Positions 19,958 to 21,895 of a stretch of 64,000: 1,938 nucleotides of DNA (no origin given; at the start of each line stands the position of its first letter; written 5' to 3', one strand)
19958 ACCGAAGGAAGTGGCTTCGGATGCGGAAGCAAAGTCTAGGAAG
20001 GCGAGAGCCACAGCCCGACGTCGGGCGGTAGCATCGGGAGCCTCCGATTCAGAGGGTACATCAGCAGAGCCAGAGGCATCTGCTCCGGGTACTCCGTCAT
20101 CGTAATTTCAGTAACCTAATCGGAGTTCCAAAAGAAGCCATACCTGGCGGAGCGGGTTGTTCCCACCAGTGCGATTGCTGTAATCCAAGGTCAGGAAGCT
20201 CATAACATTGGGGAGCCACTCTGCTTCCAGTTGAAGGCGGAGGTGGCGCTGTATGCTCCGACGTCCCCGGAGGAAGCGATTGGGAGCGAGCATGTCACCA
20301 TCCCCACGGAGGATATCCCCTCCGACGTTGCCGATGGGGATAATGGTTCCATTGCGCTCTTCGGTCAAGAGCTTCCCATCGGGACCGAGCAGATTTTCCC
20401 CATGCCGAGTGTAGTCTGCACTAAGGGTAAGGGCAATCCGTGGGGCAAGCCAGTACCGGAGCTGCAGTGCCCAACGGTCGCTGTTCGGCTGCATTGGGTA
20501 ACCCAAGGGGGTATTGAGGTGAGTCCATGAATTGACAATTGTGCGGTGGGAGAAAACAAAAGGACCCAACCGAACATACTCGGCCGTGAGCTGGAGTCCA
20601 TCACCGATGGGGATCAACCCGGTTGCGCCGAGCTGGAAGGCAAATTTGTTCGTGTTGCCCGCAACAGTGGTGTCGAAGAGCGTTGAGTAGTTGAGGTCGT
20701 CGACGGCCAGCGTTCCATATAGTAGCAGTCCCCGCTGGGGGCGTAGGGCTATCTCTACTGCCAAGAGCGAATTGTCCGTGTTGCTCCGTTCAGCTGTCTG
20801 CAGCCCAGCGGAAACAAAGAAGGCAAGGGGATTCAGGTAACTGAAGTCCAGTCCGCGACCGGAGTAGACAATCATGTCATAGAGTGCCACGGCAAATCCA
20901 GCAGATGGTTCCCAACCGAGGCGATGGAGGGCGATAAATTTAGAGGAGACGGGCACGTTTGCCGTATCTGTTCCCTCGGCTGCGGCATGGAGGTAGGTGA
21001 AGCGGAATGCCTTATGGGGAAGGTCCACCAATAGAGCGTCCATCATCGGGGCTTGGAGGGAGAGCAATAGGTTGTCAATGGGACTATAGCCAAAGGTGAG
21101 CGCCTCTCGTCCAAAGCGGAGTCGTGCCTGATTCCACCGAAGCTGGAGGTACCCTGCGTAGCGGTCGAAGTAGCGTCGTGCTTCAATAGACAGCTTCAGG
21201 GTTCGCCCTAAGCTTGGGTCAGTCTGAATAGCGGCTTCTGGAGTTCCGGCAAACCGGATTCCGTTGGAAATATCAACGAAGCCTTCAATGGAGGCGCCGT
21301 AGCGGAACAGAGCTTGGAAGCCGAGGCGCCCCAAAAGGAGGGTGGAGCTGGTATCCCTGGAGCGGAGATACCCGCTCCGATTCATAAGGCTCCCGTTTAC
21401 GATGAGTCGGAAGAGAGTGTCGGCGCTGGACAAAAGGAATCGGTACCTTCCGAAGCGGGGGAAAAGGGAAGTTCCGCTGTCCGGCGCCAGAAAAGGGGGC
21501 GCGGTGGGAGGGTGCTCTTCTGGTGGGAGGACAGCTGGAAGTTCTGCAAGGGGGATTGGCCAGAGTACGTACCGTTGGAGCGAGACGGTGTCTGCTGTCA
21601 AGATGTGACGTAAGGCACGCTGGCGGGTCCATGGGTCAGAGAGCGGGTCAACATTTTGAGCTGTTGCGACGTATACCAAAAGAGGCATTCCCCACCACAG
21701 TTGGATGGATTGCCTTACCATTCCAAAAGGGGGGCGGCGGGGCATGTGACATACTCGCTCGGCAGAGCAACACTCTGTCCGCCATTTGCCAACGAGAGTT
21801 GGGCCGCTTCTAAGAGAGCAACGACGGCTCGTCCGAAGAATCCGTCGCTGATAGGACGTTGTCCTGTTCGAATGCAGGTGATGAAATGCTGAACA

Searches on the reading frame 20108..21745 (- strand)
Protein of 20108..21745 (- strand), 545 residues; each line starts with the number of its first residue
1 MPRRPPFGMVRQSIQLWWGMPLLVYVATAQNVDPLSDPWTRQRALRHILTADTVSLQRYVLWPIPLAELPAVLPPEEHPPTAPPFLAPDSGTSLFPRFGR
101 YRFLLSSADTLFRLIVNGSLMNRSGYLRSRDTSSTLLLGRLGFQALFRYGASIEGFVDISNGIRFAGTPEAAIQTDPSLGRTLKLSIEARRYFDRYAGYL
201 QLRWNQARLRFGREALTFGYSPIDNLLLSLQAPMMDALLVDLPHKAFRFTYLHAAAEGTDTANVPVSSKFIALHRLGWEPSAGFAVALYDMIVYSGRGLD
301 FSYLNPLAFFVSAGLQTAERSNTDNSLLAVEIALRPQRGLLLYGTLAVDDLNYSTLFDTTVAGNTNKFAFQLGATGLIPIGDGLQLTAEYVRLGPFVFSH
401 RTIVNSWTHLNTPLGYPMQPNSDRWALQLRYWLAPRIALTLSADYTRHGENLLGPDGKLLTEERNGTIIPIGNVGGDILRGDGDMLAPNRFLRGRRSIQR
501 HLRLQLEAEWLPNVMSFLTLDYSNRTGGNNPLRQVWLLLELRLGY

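Call 18: search_protein_families(library=pfam, proteins=[window:20108-21745:-], max_evalue=0.01)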
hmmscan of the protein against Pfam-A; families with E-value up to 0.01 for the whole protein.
window:20108-21745:- (545 aa): 1 family
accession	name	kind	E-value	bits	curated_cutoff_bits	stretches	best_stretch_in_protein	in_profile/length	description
PF14052.12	Caps_assemb_Wzi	-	5.3e-07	29.4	30.1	1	162-450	46-340/392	Capsule assembly protein Wzi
